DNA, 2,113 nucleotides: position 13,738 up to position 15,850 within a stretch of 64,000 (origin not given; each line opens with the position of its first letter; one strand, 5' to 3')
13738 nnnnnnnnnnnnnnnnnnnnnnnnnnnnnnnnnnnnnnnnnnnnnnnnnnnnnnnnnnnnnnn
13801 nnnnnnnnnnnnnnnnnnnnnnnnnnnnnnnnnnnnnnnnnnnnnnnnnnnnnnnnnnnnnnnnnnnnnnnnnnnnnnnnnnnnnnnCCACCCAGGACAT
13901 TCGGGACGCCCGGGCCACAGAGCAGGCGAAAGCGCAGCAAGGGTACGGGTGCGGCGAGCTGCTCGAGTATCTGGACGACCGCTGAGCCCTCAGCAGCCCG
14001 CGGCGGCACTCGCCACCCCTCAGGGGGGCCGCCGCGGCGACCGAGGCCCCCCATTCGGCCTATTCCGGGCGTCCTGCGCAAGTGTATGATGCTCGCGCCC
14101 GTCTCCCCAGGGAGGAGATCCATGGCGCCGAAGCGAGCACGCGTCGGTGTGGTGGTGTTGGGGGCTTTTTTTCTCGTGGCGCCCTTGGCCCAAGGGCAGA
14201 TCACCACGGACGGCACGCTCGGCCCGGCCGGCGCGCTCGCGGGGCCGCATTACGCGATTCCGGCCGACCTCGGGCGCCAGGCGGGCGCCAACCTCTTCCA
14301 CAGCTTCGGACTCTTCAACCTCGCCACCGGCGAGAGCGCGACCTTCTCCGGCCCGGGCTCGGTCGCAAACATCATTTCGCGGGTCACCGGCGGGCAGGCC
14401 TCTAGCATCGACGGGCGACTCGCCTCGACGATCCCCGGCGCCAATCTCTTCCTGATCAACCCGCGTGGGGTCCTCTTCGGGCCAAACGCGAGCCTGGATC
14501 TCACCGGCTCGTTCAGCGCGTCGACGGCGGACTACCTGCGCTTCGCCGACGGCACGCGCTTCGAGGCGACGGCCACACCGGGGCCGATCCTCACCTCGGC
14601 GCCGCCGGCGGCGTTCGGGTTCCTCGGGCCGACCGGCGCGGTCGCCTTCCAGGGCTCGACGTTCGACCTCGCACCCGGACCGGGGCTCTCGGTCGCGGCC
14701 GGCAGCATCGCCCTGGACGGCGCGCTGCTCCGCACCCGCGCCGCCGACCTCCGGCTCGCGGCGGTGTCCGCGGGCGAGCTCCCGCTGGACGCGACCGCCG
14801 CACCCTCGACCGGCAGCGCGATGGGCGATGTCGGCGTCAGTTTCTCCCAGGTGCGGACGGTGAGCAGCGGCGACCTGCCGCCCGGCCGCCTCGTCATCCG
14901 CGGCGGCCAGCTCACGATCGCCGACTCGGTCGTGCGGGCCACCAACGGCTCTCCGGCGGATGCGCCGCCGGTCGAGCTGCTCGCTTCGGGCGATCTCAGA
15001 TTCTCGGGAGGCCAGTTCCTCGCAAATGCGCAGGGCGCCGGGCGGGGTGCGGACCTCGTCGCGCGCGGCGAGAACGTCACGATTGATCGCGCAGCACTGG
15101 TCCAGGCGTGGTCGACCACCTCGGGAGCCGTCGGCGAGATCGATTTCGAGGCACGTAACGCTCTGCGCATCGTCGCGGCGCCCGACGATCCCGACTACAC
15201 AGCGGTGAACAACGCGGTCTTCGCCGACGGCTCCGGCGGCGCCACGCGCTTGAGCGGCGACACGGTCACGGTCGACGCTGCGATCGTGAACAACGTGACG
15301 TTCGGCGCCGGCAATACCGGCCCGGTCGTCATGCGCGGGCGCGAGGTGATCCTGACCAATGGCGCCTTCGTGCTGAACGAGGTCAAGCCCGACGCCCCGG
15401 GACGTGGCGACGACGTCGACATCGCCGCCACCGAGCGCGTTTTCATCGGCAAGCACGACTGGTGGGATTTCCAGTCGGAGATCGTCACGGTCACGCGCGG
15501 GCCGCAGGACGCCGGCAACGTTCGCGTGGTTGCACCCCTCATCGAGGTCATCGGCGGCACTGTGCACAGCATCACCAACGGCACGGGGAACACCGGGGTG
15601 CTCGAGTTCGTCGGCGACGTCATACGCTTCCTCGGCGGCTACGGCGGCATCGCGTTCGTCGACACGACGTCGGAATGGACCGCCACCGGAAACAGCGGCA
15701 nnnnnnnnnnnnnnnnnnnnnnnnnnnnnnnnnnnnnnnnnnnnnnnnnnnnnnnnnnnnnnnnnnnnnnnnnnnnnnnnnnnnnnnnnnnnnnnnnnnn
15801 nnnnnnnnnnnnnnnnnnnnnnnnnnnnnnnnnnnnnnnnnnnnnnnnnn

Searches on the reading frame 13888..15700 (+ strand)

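Call 37: search_protein_families(library=pfam, proteins=[window:13888-15700:+], max_evalue=0.0001)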
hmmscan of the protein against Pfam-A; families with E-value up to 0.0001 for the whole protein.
window:13888-15700:+ (604 aa): 1 family
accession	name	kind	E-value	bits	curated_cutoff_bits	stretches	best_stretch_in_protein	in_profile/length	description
PF05860.19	TPS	-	1.6e-35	123.7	33.5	1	125-307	24-211/252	TPS secretion domain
